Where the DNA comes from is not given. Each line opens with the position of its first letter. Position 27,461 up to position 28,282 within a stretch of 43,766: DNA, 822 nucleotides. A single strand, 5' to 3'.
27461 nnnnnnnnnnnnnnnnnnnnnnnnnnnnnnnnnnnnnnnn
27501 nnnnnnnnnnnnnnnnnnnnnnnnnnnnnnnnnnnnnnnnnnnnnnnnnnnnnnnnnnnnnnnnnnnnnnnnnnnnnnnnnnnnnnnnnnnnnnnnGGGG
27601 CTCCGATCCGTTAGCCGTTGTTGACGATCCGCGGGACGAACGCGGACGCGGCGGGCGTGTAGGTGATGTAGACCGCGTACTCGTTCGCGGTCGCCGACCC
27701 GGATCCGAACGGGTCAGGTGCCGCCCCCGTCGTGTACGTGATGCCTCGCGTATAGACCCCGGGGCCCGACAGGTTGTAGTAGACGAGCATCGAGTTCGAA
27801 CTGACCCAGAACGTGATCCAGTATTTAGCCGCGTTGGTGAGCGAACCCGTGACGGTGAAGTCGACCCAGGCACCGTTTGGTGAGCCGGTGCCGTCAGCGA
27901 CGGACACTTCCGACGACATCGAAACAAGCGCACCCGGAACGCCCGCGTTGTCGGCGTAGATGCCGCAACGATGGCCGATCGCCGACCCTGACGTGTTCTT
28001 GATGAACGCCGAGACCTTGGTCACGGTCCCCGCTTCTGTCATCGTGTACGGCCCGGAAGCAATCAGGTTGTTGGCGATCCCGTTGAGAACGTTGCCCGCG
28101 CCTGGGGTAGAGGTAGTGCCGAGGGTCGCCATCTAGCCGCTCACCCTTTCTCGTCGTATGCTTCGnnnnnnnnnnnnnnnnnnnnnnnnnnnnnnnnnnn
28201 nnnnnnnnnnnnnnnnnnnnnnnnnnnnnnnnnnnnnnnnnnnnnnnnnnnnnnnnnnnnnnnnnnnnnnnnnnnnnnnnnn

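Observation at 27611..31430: Accessory island between terminase and portal with an opposite-strand SAM methyltransferase and an exported beta-helix protein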

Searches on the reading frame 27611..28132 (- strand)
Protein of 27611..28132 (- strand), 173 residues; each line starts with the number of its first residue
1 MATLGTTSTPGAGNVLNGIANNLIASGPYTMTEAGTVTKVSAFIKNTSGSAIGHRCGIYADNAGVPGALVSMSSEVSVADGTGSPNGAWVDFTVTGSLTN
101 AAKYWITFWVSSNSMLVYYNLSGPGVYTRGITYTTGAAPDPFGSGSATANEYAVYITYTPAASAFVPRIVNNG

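Call 3: search_protein_families(library=pfam, proteins=[window:27611-28132:-], max_evalue=0.1)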
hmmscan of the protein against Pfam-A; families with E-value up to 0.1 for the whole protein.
window:27611-28132:- (173 aa): 0 families

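Call 4: search_protein_families(library=phrogs, proteins=[window:27611-28132:-], max_evalue=0.01)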
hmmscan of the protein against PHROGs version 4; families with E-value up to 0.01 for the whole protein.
window:27611-28132:- (173 aa): 0 families

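Call 40: search_protein_families(library=ncbifam, proteins=[window:27611-28132:-], max_evalue=0.01)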
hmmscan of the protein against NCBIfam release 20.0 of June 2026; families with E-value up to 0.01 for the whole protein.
window:27611-28132:- (173 aa): 0 families

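Call 42: find_homologous_proteins(query=window:27611-28132:-)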
Query window:27611-28132:- (173 aa): 3 proteins with E <= 0.001 among 166 candidates.
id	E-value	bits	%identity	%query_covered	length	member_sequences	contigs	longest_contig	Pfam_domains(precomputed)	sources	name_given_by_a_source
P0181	1.1e-104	366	100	100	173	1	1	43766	-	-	-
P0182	2.1e-58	215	65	90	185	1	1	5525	-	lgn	-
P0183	1.1e-9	56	40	93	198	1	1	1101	-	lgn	-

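Call 44: find_encoding_contigs(protein=P0182, flank=10000, max_places=2)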
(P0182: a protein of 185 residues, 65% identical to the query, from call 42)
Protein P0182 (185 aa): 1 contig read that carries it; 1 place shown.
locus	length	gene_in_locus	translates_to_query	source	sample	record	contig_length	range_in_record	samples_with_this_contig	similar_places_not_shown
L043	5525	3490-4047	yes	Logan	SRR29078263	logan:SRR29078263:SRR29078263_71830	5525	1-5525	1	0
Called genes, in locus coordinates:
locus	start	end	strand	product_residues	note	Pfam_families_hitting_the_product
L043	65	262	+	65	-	-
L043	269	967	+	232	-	-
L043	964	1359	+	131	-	-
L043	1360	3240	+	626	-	PF17957:Big_7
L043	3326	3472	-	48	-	-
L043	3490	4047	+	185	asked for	-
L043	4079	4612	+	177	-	-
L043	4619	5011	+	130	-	-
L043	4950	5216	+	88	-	-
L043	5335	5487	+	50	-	-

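Call 54: predict_structure(alignment_id=A2)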
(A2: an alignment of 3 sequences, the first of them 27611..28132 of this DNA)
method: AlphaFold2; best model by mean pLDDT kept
length: 173 residues; sequences in the alignment: 3
mean_pLDDT: 57.2   pTM: 0.61
mean pLDDT of the five models: 57.2, 56.0, 54.5, 52.9, 45.1
residues with pLDDT >= 90: 0; 70-90: 57; 50-70: 44; < 50: 72
segments of 3 or more residues with pLDDT < 50: 1-23, 112-139, 144-152, 165-173
pLDDT, mean of each block of 10 residues (from residue 1): 31 34 56 74 68 77 77 78 60 81 73 38 29 43 48 60 50 44
secondary structure, 60 per line:
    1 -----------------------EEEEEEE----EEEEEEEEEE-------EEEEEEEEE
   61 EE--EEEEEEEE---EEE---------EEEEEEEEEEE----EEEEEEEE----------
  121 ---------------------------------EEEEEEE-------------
elements in order: E24-30 E35-44 E52-62 E65-72 E76-78 E88-98 E103-110 E154-160

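Call 56: search_protein_representatives(alignment_id=A2)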
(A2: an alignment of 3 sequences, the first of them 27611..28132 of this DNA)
Query: 3 sequences, 185 profile positions. Proteins with E-value up to 0.001 (for the whole library): 1411; up to 1e-10: 290; up to 1e-30: 17. The best 150 are listed.
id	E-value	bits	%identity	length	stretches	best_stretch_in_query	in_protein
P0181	6.1e-86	303.7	-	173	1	1-169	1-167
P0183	5.5e-73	261.5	-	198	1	1-184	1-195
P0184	1.5e-58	214.5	-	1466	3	3-170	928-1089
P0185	1.2e-52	195.2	-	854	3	12-157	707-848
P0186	8.4e-51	189.2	-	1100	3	12-180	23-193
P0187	9.2e-51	189.0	-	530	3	3-165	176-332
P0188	3.9e-49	183.7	-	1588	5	28-169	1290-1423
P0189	8.0e-49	182.7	-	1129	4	3-183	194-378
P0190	3.8e-47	177.3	-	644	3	2-182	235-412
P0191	1.3e-45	172.2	-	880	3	3-177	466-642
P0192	2.0e-43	165.1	-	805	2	2-184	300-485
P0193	3.7e-39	151.2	-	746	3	3-184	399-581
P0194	4.0e-39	151.1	-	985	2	18-183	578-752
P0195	1.9e-37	145.6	-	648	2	3-169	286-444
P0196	9.3e-36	140.1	-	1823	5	24-169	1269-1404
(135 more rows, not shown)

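Call 57: search_protein_families(library=pfam, proteins=[P0184, P0185, P0186, P0187, P0189, P0190, P0191, P0192, P0193, P0195], max_evalue=0.001)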
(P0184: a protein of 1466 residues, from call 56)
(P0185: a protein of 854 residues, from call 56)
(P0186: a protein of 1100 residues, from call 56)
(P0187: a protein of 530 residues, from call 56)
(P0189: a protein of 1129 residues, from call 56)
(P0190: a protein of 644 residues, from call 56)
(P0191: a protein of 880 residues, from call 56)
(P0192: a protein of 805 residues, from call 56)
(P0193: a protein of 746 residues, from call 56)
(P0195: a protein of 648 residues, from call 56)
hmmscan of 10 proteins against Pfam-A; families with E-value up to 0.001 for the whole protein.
P0184 (1466 aa): 2 families
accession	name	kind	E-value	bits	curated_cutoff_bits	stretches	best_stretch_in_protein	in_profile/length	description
PF23197.1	IG_AIR9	-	1.5e-13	50.8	27.5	0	844-916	11-82/87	AIR9 A9 domain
PF16709.11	SCAB-Ig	-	4.5e-10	39.9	27.6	0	864-907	28-71/98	Ig domain of plant-specific actin-binding protein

P0185 (854 aa): 2 families
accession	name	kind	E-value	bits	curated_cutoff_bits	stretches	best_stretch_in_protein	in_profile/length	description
PF23197.1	IG_AIR9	-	6.6e-25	87.2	27.5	3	253-323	6-75/87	AIR9 A9 domain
PF16709.11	SCAB-Ig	-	2.4e-06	27.9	27.6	0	376-433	29-83/98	Ig domain of plant-specific actin-binding protein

P0186 (1100 aa): 2 families
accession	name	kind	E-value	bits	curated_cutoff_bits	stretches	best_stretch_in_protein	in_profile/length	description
PF23197.1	IG_AIR9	-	2.4e-44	149.5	27.5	5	375-441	6-71/87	AIR9 A9 domain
PF16709.11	SCAB-Ig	-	3.5e-07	30.6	27.6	0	379-456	6-81/98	Ig domain of plant-specific actin-binding protein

P0187 (530 aa): 1 family
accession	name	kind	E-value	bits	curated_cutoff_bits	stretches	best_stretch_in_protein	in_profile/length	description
PF14524.12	Wzt_C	-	0.0009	19.7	30.4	0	257-288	86-122/143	Wzt C-terminal domain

P0189 (1129 aa): 3 families
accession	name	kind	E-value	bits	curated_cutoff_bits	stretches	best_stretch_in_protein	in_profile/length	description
PF23197.1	IG_AIR9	-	3.1e-22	78.6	27.5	1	883-958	6-80/87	AIR9 A9 domain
PF16709.11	SCAB-Ig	-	1.2e-14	54.5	27.6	0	646-699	24-77/98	Ig domain of plant-specific actin-binding protein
PF14099.13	Polysacc_lyase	-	4.5e-05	23.9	29.9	1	2-85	141-210/210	Polysaccharide lyase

P0190 (644 aa): 1 family
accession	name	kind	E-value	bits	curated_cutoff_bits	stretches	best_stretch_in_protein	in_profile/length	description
PF23197.1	IG_AIR9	-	3.9e-10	39.9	27.5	0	399-464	7-71/87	AIR9 A9 domain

P0191 (880 aa): 2 families
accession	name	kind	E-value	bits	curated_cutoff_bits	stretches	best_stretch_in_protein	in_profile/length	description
PF23197.1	IG_AIR9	-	8.5e-20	70.8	27.5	1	373-441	7-74/87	AIR9 A9 domain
PF16709.11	SCAB-Ig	-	2.2e-15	56.9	27.6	1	398-442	29-73/98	Ig domain of plant-specific actin-binding protein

P0192 (805 aa): 3 families
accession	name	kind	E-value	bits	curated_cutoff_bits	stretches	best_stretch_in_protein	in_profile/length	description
PF13472.12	Lipase_GDSL_2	-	5.2e-14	53.6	32.9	1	568-789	1-177/178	GDSL-like Lipase/Acylhydrolase family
PF00657.28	Lipase_GDSL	-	7.1e-14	52.9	23.6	1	566-795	1-208/208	GDSL-like Lipase/Acylhydrolase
PF23197.1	IG_AIR9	-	2.2e-05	24.6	27.5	0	208-277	7-75/87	AIR9 A9 domain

P0193 (746 aa): 2 families
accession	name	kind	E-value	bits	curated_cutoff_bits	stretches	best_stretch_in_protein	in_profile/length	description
PF23197.1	IG_AIR9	-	1.1e-28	99.3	27.5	4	661-737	6-81/87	AIR9 A9 domain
PF16709.11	SCAB-Ig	-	2e-20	73.1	27.6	2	662-728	3-70/98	Ig domain of plant-specific actin-binding protein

P0195 (648 aa): 2 families
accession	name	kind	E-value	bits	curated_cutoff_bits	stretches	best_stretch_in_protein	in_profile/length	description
PF23197.1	IG_AIR9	-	1.3e-06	28.6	27.5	0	194-257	7-69/87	AIR9 A9 domain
PF16709.11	SCAB-Ig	-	7.1e-05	23.2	27.6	0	217-271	27-80/98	Ig domain of plant-specific actin-binding protein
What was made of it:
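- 27611..28132 (-): p173, a beta-sandwich protein of a large unnamed family. It is the third gene of the module. Resemblance to carbohydrate-binding modules is weak. Members are either standalone or 2-5 tandem copies in proteins with AIR9-type Ig, Polysacc_lyase and GDSL domains (calls 56, 57).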

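Call 58: fold_search(model_id=the predicted structure, library=pdb)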
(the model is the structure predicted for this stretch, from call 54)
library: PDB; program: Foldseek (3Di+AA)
matches with E <= 10: 1648; with E <= 0.001: 0
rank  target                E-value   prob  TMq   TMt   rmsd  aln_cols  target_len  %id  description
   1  8yzo                  5.6e-03  1.00  0.34  0.13   4.1        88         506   11  Crystal structural analysis of PaL mutant L297M (released 2024-04-17)
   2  8yzn                  6.6e-03  1.00  0.32  0.12   4.8        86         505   10  Crystal structural analysis of PaL (released 2024-04-17)
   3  3m1h_B                7.8e-03  0.96  0.27  0.27   6.5       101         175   17  Crystal Structure Analysis of the K3 Cleaved Adhesin Domain of Lys-gingipain (Kgp) from Porphyromonas gingivalis w83 (released 2011-03-23)
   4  3m1h_D                7.8e-03  0.93  0.26  0.26   6.3       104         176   17  Crystal Structure Analysis of the K3 Cleaved Adhesin Domain of Lys-gingipain (Kgp) from Porphyromonas gingivalis w83 (released 2011-03-23)
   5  1w9s_A                8.2e-03  1.00  0.34  0.42   4.3        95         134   13  Structure of a beta-1,3-glucan binding CBM6 from Bacillus halodurans (released 2004-11-03)
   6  1nae_A                1.0e-02  0.99  0.31  0.39   4.6        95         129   14  Structure of CsCBM6-3 from Clostridium stercorarium in complex with xylotriose (released 2003-03-18)
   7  3m1h_A                1.2e-02  0.91  0.26  0.26   6.2       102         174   19  Crystal Structure Analysis of the K3 Cleaved Adhesin Domain of Lys-gingipain (Kgp) from Porphyromonas gingivalis w83 (released 2011-03-23)
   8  9vzi_B                1.5e-02  0.94  0.27  0.34   6.6        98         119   11  Cyanopodophage Pan3 Needle (released 2025-11-26)
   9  2wz8                  1.6e-02  0.97  0.30  0.36   4.7        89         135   19  Family 35 carbohydrate binding module from Clostridium thermocellum (released 2010-07-14)
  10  4itc                  1.6e-02  0.96  0.30  0.31   5.3       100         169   15  Crystal Structure Analysis of the K1 Cleaved Adhesin domain of Lys-gingipain (Kgp) from Porphyromonas gingivalis W83 (released 2013-09-25)
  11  9hxw_A                1.6e-02  0.84  0.27  0.02   7.0       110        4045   12  Cryo-EM structure of the human UBR4/KCMF1/CALM1 complex (composite map) (released 2025-12-10)
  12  7cz6                  1.6e-02  0.15  0.14  0.18  19.9       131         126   17  Protrusion structure of Omono River virus (released 2021-03-03)
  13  9qwz_B                1.7e-02  0.38  0.18  0.03  14.1       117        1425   12  Cryo-EM structure of the human UBR4/KCMF1/CALM1 complex (BP focused refinement) (released 2025-09-03)
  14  8iqe_B                1.8e-02  0.94  0.28  0.11   5.0        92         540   15  Crystal structure of tetrameric K2-2 TSP (released 2024-02-21)
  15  2w46_B                1.8e-02  0.92  0.31  0.37   9.2       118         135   13  CBM35 from Cellvibrio japonicus Abf62 (released 2009-01-27)
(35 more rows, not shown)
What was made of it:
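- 27611..28132 (-): The AF2 model has pLDDT 57, and the best Foldseek hits (CBM6/35, gingipain adhesin, phage fibre CBD) all have E >5e-3 (calls 54, 58).
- The p173 structural resemblance to carbohydrate-binding modules is below significance (call 58).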

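Call 64: search_protein_families(library=pfam, proteins=[L043:1360-3240:+], max_evalue=0.01)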
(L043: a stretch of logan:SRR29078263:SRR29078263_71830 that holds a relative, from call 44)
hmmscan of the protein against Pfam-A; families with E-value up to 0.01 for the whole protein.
L043:1360-3240:+ (626 aa): 1 family
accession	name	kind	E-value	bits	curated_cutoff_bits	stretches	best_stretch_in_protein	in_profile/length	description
PF17957.7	Big_7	-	4.6e-13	50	24.1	1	44-111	1-70/70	Bacterial Ig domain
